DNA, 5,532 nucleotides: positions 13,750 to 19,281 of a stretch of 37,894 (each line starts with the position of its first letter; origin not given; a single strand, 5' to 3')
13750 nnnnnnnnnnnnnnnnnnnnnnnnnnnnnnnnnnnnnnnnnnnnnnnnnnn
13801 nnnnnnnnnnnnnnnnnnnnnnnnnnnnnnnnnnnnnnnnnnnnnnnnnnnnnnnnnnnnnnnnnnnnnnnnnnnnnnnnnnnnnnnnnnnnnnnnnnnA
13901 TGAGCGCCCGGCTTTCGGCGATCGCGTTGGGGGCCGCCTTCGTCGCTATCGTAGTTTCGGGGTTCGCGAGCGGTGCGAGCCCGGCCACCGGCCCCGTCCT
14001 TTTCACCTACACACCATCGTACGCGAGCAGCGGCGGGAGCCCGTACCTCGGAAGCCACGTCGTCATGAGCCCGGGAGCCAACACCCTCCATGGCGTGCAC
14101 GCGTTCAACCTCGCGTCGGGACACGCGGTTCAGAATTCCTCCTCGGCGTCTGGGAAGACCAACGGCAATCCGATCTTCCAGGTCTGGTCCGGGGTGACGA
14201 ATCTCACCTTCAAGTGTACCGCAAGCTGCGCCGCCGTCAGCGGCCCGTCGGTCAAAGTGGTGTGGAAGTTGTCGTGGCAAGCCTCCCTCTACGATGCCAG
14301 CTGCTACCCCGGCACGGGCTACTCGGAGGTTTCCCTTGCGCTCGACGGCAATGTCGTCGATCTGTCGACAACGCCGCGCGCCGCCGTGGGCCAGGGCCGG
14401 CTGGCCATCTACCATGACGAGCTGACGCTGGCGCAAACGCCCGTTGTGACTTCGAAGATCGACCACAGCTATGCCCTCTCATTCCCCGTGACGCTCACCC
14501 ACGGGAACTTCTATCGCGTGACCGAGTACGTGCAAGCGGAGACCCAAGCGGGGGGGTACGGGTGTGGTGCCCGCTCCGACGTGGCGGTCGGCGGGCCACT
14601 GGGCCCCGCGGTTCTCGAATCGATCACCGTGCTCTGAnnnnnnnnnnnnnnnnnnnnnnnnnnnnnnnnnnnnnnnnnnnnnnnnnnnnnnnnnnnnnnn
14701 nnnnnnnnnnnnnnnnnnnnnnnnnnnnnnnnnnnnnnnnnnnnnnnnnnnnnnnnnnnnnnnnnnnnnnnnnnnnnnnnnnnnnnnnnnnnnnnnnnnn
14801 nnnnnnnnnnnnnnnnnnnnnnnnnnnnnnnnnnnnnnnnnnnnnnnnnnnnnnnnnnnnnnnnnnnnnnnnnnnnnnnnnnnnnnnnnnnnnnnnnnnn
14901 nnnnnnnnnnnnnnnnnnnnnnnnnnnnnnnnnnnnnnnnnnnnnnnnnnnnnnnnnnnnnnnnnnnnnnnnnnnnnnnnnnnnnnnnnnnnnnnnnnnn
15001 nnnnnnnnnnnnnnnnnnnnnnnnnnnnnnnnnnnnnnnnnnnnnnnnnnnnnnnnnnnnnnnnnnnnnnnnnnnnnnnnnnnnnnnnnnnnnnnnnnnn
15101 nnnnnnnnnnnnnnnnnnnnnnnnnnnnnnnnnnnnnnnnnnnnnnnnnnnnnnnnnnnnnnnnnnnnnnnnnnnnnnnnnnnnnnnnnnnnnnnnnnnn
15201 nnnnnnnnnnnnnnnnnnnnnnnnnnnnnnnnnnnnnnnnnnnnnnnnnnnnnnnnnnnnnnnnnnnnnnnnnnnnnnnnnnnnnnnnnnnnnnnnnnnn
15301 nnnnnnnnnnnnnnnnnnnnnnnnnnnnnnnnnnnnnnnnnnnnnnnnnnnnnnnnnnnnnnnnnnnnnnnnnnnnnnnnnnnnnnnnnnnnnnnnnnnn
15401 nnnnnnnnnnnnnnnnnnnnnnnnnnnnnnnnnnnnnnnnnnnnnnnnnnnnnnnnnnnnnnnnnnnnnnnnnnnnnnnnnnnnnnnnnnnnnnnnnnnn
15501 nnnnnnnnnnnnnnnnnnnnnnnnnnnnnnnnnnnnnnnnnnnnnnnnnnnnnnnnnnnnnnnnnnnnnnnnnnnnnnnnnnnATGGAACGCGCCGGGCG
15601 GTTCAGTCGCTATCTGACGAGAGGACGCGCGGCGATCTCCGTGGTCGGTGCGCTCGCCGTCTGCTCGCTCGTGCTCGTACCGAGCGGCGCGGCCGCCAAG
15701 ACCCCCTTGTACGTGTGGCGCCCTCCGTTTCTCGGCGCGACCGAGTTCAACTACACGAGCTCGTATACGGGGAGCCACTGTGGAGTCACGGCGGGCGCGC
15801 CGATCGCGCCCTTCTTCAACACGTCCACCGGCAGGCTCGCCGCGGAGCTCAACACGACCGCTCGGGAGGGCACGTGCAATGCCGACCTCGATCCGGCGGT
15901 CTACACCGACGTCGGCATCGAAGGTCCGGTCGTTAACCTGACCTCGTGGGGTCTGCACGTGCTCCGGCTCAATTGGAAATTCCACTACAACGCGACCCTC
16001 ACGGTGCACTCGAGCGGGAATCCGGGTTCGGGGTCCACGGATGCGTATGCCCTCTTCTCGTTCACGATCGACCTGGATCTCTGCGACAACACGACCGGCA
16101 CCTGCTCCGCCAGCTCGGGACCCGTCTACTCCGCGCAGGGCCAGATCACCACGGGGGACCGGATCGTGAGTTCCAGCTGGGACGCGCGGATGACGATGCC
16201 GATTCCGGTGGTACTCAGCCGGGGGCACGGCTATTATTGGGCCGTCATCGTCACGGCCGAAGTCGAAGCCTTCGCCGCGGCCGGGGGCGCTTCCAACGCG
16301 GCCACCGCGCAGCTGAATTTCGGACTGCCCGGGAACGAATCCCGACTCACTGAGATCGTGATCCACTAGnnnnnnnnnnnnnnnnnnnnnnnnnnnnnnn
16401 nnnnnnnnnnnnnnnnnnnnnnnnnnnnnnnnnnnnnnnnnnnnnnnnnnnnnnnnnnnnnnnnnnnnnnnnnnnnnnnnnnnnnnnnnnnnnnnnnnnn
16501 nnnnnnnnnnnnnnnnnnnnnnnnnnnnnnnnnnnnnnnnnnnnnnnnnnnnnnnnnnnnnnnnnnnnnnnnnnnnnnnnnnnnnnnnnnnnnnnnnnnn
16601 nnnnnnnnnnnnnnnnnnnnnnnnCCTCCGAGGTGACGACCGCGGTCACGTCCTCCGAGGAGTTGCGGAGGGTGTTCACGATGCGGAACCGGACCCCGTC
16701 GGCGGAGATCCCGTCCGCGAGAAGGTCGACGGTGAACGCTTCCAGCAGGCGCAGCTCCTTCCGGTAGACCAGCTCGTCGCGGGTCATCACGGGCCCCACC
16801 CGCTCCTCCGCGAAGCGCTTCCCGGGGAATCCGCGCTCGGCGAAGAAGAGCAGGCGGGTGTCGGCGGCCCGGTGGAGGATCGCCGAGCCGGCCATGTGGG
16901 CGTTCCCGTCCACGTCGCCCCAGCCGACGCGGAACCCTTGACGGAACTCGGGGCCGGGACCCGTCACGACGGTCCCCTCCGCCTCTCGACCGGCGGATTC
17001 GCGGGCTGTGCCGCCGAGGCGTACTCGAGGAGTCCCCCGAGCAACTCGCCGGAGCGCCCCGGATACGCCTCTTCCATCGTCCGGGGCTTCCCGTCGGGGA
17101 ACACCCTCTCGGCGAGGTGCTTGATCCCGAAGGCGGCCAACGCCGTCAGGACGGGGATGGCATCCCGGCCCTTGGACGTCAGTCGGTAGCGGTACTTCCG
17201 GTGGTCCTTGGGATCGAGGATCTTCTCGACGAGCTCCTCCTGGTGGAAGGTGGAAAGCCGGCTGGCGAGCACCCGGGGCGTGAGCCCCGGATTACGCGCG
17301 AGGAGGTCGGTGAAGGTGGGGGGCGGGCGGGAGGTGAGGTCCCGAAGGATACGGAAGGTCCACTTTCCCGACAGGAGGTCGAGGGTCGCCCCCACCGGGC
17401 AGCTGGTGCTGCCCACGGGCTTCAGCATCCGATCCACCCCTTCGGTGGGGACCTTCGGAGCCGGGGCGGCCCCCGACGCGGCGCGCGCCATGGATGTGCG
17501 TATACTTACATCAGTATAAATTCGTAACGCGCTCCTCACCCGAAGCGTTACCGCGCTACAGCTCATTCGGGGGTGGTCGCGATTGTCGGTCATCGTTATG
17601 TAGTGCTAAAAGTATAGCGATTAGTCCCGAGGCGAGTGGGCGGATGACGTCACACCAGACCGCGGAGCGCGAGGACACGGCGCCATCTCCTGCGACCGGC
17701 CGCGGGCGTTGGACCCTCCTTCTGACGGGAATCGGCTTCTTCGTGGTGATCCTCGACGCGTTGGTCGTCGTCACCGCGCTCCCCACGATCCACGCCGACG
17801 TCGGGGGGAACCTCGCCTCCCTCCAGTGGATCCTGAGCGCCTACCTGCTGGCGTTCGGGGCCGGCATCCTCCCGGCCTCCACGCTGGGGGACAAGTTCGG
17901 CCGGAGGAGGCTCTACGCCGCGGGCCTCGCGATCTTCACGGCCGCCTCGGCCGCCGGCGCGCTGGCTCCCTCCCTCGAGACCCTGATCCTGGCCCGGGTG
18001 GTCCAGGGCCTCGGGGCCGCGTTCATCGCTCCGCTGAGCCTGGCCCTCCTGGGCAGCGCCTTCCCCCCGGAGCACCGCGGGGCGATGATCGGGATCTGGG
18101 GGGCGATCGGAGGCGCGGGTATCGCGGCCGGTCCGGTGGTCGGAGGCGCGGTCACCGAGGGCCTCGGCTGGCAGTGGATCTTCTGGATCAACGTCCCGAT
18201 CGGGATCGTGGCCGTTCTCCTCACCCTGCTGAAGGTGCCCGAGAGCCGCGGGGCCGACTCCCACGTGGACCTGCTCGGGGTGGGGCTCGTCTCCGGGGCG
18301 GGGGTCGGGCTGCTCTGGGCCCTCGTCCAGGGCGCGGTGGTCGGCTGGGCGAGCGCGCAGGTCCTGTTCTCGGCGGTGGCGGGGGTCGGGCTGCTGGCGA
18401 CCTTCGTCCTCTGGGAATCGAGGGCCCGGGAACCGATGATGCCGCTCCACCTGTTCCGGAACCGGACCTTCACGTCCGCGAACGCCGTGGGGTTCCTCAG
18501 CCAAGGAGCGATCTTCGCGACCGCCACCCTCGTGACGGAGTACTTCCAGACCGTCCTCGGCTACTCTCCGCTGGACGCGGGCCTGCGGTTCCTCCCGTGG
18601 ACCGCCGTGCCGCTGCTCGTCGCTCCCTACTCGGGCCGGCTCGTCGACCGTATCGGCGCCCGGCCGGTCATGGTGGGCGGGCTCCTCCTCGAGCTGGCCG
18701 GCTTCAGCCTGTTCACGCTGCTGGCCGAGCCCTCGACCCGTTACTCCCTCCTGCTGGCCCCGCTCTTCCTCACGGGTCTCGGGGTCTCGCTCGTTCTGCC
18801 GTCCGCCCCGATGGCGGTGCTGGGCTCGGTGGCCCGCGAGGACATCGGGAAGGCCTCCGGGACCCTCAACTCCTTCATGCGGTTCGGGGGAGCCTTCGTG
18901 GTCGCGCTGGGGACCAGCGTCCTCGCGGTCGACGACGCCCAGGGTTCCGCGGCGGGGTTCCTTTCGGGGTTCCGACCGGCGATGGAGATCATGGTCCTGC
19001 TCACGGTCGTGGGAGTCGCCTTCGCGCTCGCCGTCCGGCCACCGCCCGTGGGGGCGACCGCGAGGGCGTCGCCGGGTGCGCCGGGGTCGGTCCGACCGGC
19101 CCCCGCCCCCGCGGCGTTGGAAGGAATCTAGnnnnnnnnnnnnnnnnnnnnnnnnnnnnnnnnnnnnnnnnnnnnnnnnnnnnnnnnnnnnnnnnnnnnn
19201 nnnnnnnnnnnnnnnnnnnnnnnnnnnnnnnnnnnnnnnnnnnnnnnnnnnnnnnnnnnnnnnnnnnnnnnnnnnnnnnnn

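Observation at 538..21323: Six paralogous secreted, Cys-patterned, sequon-rich proteins of unknown function within 21 kb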

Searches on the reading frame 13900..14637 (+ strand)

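Call 10: search_protein_families(library=pfam, proteins=[window:13900-14637:+], max_evalue=1)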
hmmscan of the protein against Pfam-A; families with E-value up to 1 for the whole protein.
window:13900-14637:+ (245 aa): 0 families

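Call 69: search_protein_families(library=ncbifam, proteins=[window:13900-14637:+], max_evalue=1)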
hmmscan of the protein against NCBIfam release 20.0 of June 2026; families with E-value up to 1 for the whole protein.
window:13900-14637:+ (245 aa): 1 family
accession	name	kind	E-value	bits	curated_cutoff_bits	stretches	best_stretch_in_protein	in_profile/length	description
TIGR04429.1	Phr_nterm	subfamily_domain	0.026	15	25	1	4-24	3-23/28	Phr family secreted Rap phosphatase inhibitor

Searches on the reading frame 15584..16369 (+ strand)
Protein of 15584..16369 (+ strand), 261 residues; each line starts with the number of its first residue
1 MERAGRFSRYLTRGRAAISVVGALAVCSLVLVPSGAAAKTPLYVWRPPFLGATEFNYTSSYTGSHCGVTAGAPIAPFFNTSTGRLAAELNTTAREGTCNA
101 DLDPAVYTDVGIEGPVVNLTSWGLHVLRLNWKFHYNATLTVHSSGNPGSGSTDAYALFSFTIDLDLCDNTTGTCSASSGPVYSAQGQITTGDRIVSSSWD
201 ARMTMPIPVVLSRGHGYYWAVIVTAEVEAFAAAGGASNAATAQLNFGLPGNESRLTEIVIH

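Call 10: search_protein_families(library=pfam, proteins=[window:15584-16369:+], max_evalue=1)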
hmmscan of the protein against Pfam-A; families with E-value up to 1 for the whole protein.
window:15584-16369:+ (261 aa): 0 families

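Call 15: search_solved_structures(query=window:15584-16369:+, max_evalue=10)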
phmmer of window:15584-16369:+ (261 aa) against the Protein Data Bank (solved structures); distinct sequences matched with E-value up to 10: 0.

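Call 69: search_protein_families(library=ncbifam, proteins=[window:15584-16369:+], max_evalue=1)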
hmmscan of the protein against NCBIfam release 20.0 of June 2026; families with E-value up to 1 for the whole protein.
window:15584-16369:+ (261 aa): 0 families

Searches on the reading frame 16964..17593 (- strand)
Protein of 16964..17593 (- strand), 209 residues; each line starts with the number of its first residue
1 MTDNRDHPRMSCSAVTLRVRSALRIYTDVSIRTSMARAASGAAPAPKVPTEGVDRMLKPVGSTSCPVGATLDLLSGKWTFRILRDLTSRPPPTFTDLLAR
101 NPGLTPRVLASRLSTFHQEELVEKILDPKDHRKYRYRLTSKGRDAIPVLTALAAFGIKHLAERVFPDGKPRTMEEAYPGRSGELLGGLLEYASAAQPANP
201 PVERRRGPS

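Call 11: search_protein_families(library=pfam, proteins=[window:16964-17593:-], max_evalue=0.01)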
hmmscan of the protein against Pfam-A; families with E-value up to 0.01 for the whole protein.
window:16964-17593:- (209 aa): 2 families
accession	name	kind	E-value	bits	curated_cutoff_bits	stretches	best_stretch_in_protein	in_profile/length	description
PF01638.23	HxlR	-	7.9e-14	51.7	20.8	1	73-161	1-88/91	HxlR-like helix-turn-helix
PF13463.12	HTH_27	-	0.0091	16.7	22.2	0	119-142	45-68/68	Winged helix DNA-binding domain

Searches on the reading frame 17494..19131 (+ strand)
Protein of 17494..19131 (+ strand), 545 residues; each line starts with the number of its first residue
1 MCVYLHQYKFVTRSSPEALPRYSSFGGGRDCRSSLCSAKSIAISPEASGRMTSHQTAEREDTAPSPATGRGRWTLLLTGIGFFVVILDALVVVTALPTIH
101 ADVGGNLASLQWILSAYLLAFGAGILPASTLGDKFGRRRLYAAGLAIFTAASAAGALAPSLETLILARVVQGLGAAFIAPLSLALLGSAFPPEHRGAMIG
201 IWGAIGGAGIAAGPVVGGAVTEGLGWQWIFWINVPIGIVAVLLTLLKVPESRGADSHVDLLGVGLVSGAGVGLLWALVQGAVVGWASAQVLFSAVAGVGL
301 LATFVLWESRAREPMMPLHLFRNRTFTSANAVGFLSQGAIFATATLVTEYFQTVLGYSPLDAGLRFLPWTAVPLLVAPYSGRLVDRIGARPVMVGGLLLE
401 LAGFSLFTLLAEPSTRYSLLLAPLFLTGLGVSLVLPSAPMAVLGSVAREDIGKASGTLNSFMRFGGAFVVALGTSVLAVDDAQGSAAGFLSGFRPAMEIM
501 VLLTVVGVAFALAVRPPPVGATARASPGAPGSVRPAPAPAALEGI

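Call 11: search_protein_families(library=pfam, proteins=[window:17494-19131:+], max_evalue=0.01)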
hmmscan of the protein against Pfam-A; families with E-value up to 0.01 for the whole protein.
window:17494-19131:+ (545 aa): 2 families
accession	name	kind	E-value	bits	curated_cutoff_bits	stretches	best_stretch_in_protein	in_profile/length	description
PF07690.21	MFS_1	-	2.3e-53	181.8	33.4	2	80-369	3-247/347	Major Facilitator Superfamily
PF00083.30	Sugar_tr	-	2.4e-14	53.5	22.3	1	110-251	48-194/452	Sugar (and other) transporter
